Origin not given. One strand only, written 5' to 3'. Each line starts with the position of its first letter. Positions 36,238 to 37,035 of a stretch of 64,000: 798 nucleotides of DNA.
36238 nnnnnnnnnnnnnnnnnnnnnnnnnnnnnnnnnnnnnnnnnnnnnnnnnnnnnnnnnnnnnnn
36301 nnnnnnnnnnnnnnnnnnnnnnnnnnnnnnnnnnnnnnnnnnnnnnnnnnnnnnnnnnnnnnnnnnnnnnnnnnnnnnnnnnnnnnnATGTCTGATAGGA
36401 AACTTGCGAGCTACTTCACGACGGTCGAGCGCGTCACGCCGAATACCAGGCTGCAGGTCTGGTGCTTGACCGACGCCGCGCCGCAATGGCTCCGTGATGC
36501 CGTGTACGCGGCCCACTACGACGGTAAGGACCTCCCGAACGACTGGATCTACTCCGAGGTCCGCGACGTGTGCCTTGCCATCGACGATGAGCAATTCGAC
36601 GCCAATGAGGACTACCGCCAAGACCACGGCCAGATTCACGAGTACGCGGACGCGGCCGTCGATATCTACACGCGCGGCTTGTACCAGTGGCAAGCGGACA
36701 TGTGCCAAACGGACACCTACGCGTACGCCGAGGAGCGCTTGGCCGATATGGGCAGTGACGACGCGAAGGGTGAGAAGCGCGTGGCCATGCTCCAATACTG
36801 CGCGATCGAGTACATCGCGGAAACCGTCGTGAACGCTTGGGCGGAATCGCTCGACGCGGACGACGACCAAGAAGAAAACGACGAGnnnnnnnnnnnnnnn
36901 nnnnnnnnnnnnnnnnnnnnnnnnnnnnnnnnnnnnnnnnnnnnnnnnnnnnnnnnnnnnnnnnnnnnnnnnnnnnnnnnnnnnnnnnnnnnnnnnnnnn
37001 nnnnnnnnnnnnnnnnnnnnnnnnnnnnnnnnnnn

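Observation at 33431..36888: Early cluster of acidic proteins including an Ocr-like DNA mimic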

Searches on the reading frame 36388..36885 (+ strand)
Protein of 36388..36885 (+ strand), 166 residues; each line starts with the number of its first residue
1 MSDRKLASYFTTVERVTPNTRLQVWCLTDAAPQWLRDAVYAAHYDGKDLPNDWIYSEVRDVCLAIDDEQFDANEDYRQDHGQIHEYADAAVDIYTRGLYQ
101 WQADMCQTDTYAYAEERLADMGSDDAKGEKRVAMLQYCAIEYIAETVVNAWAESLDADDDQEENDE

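Call 5: search_protein_families(library=phrogs, proteins=[window:36388-36885:+], max_evalue=0.1)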
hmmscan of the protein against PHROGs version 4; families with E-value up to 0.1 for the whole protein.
window:36388-36885:+ (166 aa): 2 families
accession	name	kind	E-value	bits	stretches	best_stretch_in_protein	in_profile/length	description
phrog_4239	-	unknown function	0.013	16.4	1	70-158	58-136/140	-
phrog_6477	-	unknown function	0.039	14.5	1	35-94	54-113/247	-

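Call 6: search_protein_families(library=pfam, proteins=[window:36388-36885:+], max_evalue=0.1)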
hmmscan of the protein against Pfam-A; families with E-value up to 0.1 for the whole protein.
window:36388-36885:+ (166 aa): 0 families

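Call 7: search_solved_structures(query=window:36388-36885:+, max_evalue=10, show_alignments=3)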
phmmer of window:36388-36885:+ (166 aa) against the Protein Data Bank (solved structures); distinct sequences matched with E-value up to 10: 1.
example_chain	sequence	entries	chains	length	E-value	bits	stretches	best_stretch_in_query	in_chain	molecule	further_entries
6pw7_A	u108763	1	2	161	0.11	15.7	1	7-51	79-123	Stromal interaction molecule 1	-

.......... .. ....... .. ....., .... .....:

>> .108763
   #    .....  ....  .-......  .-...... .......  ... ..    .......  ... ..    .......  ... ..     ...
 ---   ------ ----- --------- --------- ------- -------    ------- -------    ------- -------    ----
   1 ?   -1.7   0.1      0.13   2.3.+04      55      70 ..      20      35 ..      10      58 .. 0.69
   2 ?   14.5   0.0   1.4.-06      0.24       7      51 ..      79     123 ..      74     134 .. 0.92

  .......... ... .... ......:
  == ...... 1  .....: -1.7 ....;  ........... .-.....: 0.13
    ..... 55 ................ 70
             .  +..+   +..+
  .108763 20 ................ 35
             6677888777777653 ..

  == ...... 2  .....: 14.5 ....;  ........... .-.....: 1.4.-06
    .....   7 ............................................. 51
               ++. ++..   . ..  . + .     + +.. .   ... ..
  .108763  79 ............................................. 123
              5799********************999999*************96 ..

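Call 12: find_homologous_proteins(query=window:36388-36885:+)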
Query window:36388-36885:+ (166 aa): 33 proteins with E <= 0.001 among 53 candidates. Only proteins of 91 to 291 residues were searched: fused or split forms outside these lengths cannot appear, so this answer is no evidence that the protein stands alone or is whole; lengths 'longer' or 'shorter' looks for them.
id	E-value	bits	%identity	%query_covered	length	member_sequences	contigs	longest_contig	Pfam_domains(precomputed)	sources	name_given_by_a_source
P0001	1.3e-106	372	100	100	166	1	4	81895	-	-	-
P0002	3.0e-51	192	61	92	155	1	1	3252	-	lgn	-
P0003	5.2e-48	181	58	95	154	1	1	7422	-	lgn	-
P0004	3.0e-45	172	59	99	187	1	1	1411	-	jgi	jgi:hypothetical protein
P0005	6.3e-40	155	53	90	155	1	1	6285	-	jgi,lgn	-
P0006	2.2e-39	153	52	89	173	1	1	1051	-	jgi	-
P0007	8.3e-39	151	52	97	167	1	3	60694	-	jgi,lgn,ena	-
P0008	3.5e-37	146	51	80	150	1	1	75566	-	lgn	-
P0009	2.8e-33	133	47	91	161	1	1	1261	-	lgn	-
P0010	4.4e-33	132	49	95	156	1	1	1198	-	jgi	jgi:hypothetical protein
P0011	4.0e-32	129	46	98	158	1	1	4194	-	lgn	-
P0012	2.9e-31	127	45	94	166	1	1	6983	-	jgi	jgi:hypothetical protein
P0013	3.7e-31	126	62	61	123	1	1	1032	-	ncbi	-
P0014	4.5e-31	126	49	87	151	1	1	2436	-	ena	-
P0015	7.8e-30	122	44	99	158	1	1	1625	-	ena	-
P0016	2.4e-29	120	48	89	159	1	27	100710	-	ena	-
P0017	3.6e-29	120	46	89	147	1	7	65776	-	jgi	jgi:hypothetical protein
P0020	4.2e-28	116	46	89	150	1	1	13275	-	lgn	-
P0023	8.6e-25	106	46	92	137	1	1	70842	-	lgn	-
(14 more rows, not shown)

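Call 16: search_solved_structures(query=A1, max_evalue=10, show_alignments=3)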
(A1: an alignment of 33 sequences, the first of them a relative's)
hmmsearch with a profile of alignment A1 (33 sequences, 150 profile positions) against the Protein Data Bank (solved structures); distinct sequences matched with E-value up to 10: 1.
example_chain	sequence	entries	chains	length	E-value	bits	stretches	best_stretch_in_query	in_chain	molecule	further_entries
3dnf_A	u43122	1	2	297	0.77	12.9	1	8-73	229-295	4-hydroxy-3-methylbut-2-enyl diphosphate reductase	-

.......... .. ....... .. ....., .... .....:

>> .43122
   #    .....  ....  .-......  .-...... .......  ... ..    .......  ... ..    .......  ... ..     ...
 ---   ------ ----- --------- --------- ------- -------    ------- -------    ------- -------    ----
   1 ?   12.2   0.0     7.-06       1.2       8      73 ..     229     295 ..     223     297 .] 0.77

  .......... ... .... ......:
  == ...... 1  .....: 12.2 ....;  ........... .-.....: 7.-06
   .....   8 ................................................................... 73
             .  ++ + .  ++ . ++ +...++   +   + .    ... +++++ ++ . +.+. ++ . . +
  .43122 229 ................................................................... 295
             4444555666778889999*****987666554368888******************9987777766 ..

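Call 17: search_protein_families(library=phrogs, alignment_id=A1, max_evalue=0.1)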
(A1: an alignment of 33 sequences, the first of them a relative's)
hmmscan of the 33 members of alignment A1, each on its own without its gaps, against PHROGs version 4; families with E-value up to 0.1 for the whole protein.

A. member 1, P0001 (166 aa): 2 families
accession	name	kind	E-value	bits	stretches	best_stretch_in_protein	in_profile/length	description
phrog_4239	-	unknown function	0.013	16.4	1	70-158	58-136/140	-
phrog_6477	-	unknown function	0.039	14.5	1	35-94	54-113/247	-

B. families by the number of members that match (of 33 scanned): 9 families
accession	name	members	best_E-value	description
phrog_4239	-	5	0.0064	-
phrog_2568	-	2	0.00066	ocr-like anti-restriction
phrog_30851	-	1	0.014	-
phrog_38536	-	1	0.017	-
phrog_37157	-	1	0.019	-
phrog_13645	-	1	0.038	-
phrog_6477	-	1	0.039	-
phrog_7738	-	1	0.055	-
phrog_14838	-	1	0.073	-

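Call 20: find_related_loci(query=A1, collection=viral_contigs, flank=8000)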
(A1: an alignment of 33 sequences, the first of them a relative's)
Query A1 (166 aa) in viral_contigs; peptide patterns used: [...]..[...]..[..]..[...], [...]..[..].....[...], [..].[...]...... (x = any residue, [..] = any of these).
92 stretches matched a pattern; 11 encode a relative of the query (tblastn E <= 1e-3); 11 distinct loci.
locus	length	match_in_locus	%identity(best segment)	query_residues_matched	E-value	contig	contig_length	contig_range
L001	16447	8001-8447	45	5-163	8e-37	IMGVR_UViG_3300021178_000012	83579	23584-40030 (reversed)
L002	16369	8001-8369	45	23-154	8e-26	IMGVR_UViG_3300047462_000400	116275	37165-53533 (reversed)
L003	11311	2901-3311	37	1-150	1e-24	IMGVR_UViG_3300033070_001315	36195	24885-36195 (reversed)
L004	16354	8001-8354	38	27-150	2e-17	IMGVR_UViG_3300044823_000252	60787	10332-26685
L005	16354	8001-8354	38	27-150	2e-17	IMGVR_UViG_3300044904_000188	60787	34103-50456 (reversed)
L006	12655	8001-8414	31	6-155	6e-14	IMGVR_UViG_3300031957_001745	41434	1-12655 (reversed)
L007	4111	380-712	33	27-150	5e-9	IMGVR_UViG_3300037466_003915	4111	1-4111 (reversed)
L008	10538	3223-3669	26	5-150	5e-7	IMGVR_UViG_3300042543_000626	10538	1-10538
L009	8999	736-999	30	4-101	3e-6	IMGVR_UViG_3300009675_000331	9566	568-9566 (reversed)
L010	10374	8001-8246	32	50-142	2e-4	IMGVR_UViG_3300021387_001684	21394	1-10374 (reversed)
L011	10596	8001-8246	32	50-142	2e-4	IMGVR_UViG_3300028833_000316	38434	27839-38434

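Call 21: predict_structure(alignment_id=A1)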
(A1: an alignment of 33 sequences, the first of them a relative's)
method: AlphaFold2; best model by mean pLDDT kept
length: 166 residues; sequences in the alignment: 33
mean_pLDDT: 92.2   pTM: 0.87
mean pLDDT of the five models: 92.2, 92.0, 91.4, 91.1, 90.4
residues with pLDDT >= 90: 135; 70-90: 28; 50-70: 3; < 50: 0
segments of 3 or more residues with pLDDT < 50: none
pLDDT, mean of each block of 10 residues (from residue 1): 86 94 96 97 86 96 96 77 96 94 94 96 94 97 96 90 80
secondary structure, 60 per line:
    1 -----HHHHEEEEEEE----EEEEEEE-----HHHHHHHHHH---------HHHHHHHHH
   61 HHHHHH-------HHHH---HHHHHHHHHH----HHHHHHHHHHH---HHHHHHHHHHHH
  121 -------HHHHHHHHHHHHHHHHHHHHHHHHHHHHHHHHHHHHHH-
elements in order: H6-9 E10-16 E21-27 H33-42 H52-66 H74-77 H81-90 H95-105 H109-120 H128-165

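Call 28: fold_search(library=pdb, model_id=the predicted structure)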
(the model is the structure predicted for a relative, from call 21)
No match with E <= 0.001 here; weaker rows may still be real.
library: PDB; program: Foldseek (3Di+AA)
matches with E <= 10: 381; with E <= 0.001: 0
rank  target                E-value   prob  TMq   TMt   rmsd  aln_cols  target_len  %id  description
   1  2v4x                  1.1e+00  0.06  0.15  0.18  15.0       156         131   15  Crystal Structure of Jaagsiekte Sheep Retrovirus Capsid N-terminal domain (released 2008-11-25)
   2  2zih_B                1.1e+00  0.08  0.16  0.11  15.9       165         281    9  Crystal Structure of Yeast Vps74 (released 2008-04-22)
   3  2zih_A                1.1e+00  0.06  0.15  0.11  16.4       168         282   10  Crystal Structure of Yeast Vps74 (released 2008-04-22)
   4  2zih_D                1.2e+00  0.06  0.15  0.10  17.4       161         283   11  Crystal Structure of Yeast Vps74 (released 2008-04-22)
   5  8hbd_R                1.2e+00  0.08  0.20  0.12  16.3       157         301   10  Cryo-EM structure of IRL1620-bound ETBR-Gi complex (released 2023-03-22)
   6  2zii_A                1.5e+00  0.06  0.15  0.11  15.5       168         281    9  Crystal Structure of Yeast Vps74-N-term Truncation Variant (released 2008-04-22)
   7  9peo_C                1.6e+00  0.07  0.19  0.13  14.9       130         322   17  Structure of the S. cerevisiae clamp loader Replication Factor C (RFC) with mixed nucleotide occupancy (released 2025-11-12)
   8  8hki_B                1.7e+00  0.06  0.20  0.15  13.4       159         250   11  Human TRiC open state (released 2023-12-13)
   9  4ok0_B                1.8e+00  0.05  0.16  0.13  13.4       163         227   10  Crystal structure of putative nucleotidyltransferase from H. pylori (released 2014-04-09)
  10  7nvo_D                1.8e+00  0.07  0.21  0.17  13.2       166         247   11  Human TRiC complex in open state with nanobody bound (released 2022-03-02)
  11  8fs3_C                1.8e+00  0.08  0.19  0.13  15.1       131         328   14  Structure of S. cerevisiae Rad24-RFC loading the 9-1-1 clamp onto a 10-nt gapped DNA in step 1 (open 9-1-1 and shoulde (released 2023-06-14)
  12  8dr1_C                2.0e+00  0.07  0.18  0.13  15.1       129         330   16  Consensus closed state of RFC:PCNA bound to a 3' ss/dsDNA junction (DNA2) (released 2022-08-17)
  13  8hki_d                2.0e+00  0.06  0.22  0.16  15.4       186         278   10  Human TRiC open state (released 2023-12-13)
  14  9unw_I                2.0e+00  0.06  0.21  0.17  13.4       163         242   13  mouse PDCD5-TRiC complex (released 2026-03-25)
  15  2bnl_A                2.2e+00  0.08  0.20  0.24  12.7       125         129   14  The structure of the N-terminal domain of RsbR (released 2005-11-03)
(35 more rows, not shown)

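Call 30: fold_search(library=viral, model_id=the predicted structure)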
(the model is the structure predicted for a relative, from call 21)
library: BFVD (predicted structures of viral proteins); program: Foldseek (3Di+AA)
matches with E <= 10: 500; with E <= 0.001: 1
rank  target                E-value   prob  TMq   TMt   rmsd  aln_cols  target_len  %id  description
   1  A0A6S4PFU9            7.2e-07  1.00  0.72  0.74   2.7       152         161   30  Uncharacterized protein [uncultured phage_MedDCM-OCT-S28-C3]
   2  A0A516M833            1.2e-01  0.99  0.54  0.64   4.5       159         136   16  (no name in the UniProt tables at hand)
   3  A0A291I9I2            3.9e-01  0.16  0.23  0.18  15.5       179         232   13  Gp67 C-terminal domain-containing protein [Lactobacillus phage LpeD]
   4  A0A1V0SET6            5.6e-01  0.14  0.20  0.06  14.8       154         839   11  Uncharacterized protein [Hokovirus HKV1]
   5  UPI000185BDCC         5.6e-01  0.07  0.15  0.17  15.3       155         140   14  (no name look-up for this kind of identifier)
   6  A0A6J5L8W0            6.2e-01  0.07  0.15  0.08  26.2       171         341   12  Flagellar basal-body/hook protein, C-terminal domain containing protein [uncultured Caudovirales phage]
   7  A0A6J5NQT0            6.2e-01  0.08  0.15  0.14  15.7       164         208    6  Uncharacterized protein [uncultured Caudovirales phage]
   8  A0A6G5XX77            7.3e-01  0.11  0.21  0.16  15.0       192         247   11  (no name in the UniProt tables at hand)
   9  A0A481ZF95            7.7e-01  0.10  0.17  0.23  12.1       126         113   10  Uncharacterized protein [Pithovirus LCPAC403]
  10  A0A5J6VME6            8.1e-01  0.18  0.26  0.09  15.6       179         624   13  Uncharacterized protein (Fragment) [Megaviridae environmental sample]
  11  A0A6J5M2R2            9.0e-01  0.04  0.14  0.07  41.6       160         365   15  Intramolecular chaperone auto-processing domain containing protein [uncultured Caudovirales phage]
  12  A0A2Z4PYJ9            9.5e-01  0.09  0.21  0.15  13.4       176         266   14  (no name in the UniProt tables at hand)
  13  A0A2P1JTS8            1.0e+00  0.82  0.52  0.64   4.2       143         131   16  OCR-like antirestriction protein [Streptomyces phage Paedore]
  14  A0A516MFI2            1.1e+00  0.11  0.20  0.23  16.8       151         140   12  (no name in the UniProt tables at hand)
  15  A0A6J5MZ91            1.1e+00  0.25  0.29  0.28   8.3       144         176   19  Uncharacterized protein [uncultured Caudovirales phage]
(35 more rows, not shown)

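Call 34: search_protein_representatives(alignment_id=A1)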
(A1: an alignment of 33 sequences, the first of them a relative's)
Query: 33 sequences, 150 profile positions. Proteins with E-value up to 0.001 (for the whole library): 1923; up to 1e-10: 823; up to 1e-30: 79. The best 150 are listed.
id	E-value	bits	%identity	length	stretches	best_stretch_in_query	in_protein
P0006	9.4e-59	213.9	-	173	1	3-149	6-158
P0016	3.9e-55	202.2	-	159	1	3-144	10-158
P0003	2.0e-54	199.9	-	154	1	2-147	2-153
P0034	8.7e-53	194.5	-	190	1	3-149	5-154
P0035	1.4e-51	190.6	-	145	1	3-144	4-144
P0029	3.3e-51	189.4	-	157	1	3-149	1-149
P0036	8.0e-51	188.2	-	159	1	3-148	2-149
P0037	1.1e-50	187.7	-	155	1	3-145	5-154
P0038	5.9e-50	185.4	-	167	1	2-149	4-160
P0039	1.1e-49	184.5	-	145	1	3-142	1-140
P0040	1.2e-49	184.3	-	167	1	3-146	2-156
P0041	1.5e-49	184.0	-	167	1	3-143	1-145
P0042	8.1e-48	178.4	-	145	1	3-142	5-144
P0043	1.0e-47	178.1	-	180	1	4-149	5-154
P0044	1.0e-47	178.1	-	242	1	3-144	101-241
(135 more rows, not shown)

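Call 38: search_solved_structures(query=A2, max_evalue=10, show_alignments=3)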
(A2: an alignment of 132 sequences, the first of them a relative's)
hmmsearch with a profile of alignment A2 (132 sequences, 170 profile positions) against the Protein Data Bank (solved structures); distinct sequences matched with E-value up to 10: 0.

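Call 39: search_protein_families(library=pfam, alignment_id=A2, max_evalue=0.05)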
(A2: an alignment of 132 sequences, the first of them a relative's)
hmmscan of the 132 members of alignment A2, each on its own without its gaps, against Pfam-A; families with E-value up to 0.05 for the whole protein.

A. member 1, P0001 (166 aa): 0 families

B. families by the number of members that match (of 132 scanned): 20 families
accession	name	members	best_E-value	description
PF16925.10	TetR_C_13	1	0.00012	Tetracyclin repressor-like, C-terminal domain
PF24366.1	DUF7522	1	0.00068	Family of unknown function (DUF7522)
PF09582.15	AnfO_nitrog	1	0.0014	Iron only nitrogenase protein AnfO (AnfO_nitrog)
PF03847.19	TFIID_20kDa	1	0.0021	Transcription initiation factor TFIID subunit A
PF18256.6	HscB_4_cys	1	0.0041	Co-chaperone HscB tetracysteine metal binding motif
PF00658.24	MLLE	1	0.0068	MLLE domain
PF23063.1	CUB_M02D8_5_4th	1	0.0069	M02D8_5-like, fourth CUB domain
PF11781.13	Zn_ribbon_RRN7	1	0.0091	Zinc-finger of RNA-polymerase I-specific TFIIB, Rrn7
PF24212.1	DUF7433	1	0.0095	Family of unknown function (DUF7433)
PF13283.12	NfrA_C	1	0.015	Bacteriophage N adsorption protein A C-term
PF20718.2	Med16_bridge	1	0.026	Mediator complex subunit 16, central helical bridge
PF01286.23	XPA_N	1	0.029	XPA protein N-terminal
PF19150.5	DUF5832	1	0.032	Family of unknown function (DUF5832)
PF22465.2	Spike_JR2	1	0.034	Spike protein P1, second jelly-roll domain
PF17784.7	Sulfotransfer_4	1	0.034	Sulfotransferase domain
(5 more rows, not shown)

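Call 40: search_protein_families(library=phrogs, alignment_id=A2, max_evalue=0.01)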
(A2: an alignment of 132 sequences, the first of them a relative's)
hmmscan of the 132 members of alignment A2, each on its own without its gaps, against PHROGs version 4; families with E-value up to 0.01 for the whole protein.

A. member 1, P0001 (166 aa): 0 families

B. families by the number of members that match (of 132 scanned): 12 families
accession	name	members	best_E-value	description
phrog_2568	-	7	8.7e-06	ocr-like anti-restriction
phrog_4239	-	3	0.00036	-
phrog_3460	-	2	0.0003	-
phrog_5831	-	2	0.0072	-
phrog_13645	-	1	0.00086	-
phrog_30950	-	1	0.0029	-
phrog_35839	-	1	0.0036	-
phrog_26312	-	1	0.0039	-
phrog_1312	-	1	0.0052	-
phrog_30541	-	1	0.0053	-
phrog_24862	-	1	0.0068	-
phrog_9318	-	1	0.0095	-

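Call 41: search_dna_similar(query=P0001, collection=phages, mode=protein, max_evalue=0.1, max_rows=30)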
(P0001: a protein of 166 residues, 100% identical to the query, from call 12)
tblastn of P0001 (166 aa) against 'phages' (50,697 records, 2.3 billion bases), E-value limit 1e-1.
Records with a match: 1; places in all: 1; records where one place covers at least 80% of the query: 0.
Best place of each record, by identity: <60% 1.
By first word of the organism name: uncultured 1.
By host as written in the record: - 1.
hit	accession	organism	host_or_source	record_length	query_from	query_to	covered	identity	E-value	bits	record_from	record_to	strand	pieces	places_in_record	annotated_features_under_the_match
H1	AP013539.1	uncultured phage_MedDCM-OCT-S28-C3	metagenomic fosmid library constructed ...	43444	25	148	75%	36.5%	1e-7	56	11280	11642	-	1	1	hypothetical protein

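Call 47: get_annotated_region(hit=H1, flank=5000)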
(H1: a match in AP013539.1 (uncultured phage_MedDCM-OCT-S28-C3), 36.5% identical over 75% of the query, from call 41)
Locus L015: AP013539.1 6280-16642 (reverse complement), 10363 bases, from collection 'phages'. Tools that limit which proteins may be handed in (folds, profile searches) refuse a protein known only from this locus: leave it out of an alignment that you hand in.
description: Uncultured phage_MedDCM-OCT-S28-C3 DNA, complete genome, group G7, isolate: uvMED-CGR-U-MedDCM-OCT-S28-C3.
organism: uncultured phage_MedDCM-OCT-S28-C3 (NCBI taxid 2740802)
taxonomy: Viruses; Duplodnaviria; Heunggongvirae; Uroviricota; Caudoviricetes; Autographiviridae; Pedosvirus; Pedosvirus S28C3
host: -; source: metagenomic fosmid library constructed from the 0.2-5um-size plankton collected from the deep chlorophyll ...; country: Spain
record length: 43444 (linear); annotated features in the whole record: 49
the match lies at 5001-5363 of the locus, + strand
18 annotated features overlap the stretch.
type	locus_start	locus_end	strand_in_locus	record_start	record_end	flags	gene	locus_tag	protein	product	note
CDS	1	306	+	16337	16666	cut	-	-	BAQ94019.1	possible endonuclease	-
CDS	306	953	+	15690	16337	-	-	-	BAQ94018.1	hypothetical protein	-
CDS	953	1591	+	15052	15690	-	-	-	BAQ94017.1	protein of unknown function DUF1027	-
CDS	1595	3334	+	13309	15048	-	-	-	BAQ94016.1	terminase large subunit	-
CDS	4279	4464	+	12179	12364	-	-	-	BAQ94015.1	hypothetical protein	-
CDS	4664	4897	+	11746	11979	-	-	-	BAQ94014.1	hypothetical protein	-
CDS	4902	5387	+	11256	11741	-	-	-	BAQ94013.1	hypothetical protein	-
CDS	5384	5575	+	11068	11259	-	-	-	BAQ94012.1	hypothetical protein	-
CDS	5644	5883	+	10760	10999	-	-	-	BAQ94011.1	hypothetical protein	-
CDS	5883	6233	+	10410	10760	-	-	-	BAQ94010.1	hypothetical protein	-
CDS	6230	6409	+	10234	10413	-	-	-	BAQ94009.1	hypothetical protein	-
CDS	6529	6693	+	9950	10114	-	-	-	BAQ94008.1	hypothetical protein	-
CDS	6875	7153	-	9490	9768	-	-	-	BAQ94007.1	hypothetical protein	-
CDS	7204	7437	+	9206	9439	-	-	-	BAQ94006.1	hypothetical protein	-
CDS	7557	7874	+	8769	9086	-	-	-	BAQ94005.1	hypothetical protein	-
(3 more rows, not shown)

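Call 48: find_encoding_contigs(protein=P0007, flank=8000, max_places=2)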
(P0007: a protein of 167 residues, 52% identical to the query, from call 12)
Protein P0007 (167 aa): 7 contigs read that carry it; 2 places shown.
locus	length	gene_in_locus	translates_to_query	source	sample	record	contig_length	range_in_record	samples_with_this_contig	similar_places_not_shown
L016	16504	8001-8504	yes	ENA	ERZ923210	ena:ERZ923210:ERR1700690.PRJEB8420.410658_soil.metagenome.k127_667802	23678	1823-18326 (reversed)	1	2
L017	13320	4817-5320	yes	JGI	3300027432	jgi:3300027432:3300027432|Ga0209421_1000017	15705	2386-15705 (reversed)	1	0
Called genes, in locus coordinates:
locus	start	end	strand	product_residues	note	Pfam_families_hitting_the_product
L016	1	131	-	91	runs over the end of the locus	-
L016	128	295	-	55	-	-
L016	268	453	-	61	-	-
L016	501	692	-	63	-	-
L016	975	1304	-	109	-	-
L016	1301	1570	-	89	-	-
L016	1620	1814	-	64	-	-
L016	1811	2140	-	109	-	-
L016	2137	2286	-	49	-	-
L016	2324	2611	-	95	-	-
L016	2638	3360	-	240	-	PF00166:Cpn10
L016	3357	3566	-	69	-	-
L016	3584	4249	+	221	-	-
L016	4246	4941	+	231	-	-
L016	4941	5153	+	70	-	-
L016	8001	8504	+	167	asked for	-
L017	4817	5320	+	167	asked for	-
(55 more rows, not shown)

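Call 49: find_encoding_contigs(protein=P0008, flank=8000, max_places=2)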
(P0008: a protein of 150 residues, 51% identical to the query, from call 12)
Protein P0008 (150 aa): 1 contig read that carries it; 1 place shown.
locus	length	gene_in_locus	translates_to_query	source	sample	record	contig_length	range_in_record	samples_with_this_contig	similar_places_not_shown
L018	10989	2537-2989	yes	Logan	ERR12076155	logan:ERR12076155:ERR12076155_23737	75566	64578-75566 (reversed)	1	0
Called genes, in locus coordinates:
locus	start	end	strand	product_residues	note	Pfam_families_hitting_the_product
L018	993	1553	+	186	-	-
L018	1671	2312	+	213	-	-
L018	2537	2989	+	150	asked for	-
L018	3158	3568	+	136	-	-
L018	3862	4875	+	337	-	-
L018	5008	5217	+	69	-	-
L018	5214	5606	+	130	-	-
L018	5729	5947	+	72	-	-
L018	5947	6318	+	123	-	-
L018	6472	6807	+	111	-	-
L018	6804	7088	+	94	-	-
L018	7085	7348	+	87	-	-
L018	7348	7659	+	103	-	-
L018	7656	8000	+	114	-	-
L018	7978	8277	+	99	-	-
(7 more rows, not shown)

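Call 50: find_encoding_contigs(protein=P0016, flank=8000, max_places=2)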
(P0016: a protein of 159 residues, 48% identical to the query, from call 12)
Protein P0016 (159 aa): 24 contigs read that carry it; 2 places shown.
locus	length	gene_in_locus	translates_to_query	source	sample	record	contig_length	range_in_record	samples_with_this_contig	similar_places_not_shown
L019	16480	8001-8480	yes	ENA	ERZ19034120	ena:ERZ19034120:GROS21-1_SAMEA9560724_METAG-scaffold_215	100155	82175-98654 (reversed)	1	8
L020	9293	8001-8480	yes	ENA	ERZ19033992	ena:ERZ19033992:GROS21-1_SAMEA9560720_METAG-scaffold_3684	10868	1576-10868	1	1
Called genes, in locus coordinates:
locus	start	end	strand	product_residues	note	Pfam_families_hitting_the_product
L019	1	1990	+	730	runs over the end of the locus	PF05272:VapE-like_dom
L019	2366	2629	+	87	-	-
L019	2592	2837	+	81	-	-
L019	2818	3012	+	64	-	-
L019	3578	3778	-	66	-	-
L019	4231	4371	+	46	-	-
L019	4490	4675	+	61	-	-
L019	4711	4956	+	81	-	-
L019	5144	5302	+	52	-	-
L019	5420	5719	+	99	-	-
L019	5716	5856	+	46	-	-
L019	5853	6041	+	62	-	-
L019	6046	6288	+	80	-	-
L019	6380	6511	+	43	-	-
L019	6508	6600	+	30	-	-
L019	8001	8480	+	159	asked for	-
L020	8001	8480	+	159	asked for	-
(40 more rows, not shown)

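Call 51: find_encoding_contigs(protein=P0001, flank=3000, max_places=4)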
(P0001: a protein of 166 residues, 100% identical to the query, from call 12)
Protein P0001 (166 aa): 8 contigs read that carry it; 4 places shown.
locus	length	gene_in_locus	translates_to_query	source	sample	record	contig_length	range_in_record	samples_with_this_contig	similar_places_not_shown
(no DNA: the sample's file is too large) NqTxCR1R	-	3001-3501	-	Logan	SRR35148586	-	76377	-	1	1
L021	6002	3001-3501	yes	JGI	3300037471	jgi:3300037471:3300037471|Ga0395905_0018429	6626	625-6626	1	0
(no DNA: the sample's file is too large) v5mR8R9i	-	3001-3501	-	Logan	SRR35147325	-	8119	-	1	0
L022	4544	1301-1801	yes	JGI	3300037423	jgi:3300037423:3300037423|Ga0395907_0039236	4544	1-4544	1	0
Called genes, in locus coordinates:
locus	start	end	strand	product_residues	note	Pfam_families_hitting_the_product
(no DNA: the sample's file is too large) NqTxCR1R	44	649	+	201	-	-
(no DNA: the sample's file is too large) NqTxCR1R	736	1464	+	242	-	-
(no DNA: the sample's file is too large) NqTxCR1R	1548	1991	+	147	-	-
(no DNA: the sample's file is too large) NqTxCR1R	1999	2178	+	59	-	-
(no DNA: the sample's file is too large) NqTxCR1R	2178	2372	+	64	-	-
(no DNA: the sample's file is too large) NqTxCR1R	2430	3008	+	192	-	-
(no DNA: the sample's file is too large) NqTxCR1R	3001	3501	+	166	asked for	-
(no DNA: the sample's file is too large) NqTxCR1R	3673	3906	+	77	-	-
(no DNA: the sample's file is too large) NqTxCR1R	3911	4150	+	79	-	-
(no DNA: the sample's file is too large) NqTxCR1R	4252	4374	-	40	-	-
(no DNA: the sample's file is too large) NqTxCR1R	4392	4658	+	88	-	-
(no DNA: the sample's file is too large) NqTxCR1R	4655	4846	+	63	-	-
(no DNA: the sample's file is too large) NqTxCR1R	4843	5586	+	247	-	PF00145:DNA_methylase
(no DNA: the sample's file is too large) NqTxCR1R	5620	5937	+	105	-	-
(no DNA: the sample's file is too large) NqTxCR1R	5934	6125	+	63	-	-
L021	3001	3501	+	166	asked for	-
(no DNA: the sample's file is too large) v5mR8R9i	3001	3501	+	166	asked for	-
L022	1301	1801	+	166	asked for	-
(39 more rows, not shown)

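Call 61: find_related_loci(query=A1, collection=genome_contigs, flank=6000)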
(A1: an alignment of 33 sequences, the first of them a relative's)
Query A1 (166 aa) in genome_contigs; peptide patterns used: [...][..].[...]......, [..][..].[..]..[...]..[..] (x = any residue, [..] = any of these).
29 stretches matched a pattern; 1 encode a relative of the query (tblastn E <= 1e-3); 1 distinct loci.
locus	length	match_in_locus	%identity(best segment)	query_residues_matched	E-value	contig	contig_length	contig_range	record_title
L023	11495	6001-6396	41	6-150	3e-30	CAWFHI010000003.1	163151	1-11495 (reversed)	MAG: uncultured Alphaproteobacteria bacterium isolate MFD02579.bin.1.39 genome assembly, contig: contig_13993, whole gen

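Call 83: search_dna_similar(query=L015:4902-5384:+, collection=phages, mode=protein, max_evalue=1, max_rows=30)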
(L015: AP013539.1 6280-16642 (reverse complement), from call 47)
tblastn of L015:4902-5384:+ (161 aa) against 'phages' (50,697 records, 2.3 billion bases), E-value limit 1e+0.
Records with a match: 1; places in all: 1; records where one place covers at least 80% of the query: 1.
Best place of each record, by identity: >=99% 1.
By first word of the organism name: uncultured 1.
By host as written in the record: - 1.
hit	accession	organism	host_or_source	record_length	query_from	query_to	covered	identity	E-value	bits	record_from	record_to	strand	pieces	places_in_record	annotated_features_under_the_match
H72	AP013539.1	uncultured phage_MedDCM-OCT-S28-C3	metagenomic fosmid library constructed ...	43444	1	161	100%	100.0%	1e-105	336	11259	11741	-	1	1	hypothetical protein (x2)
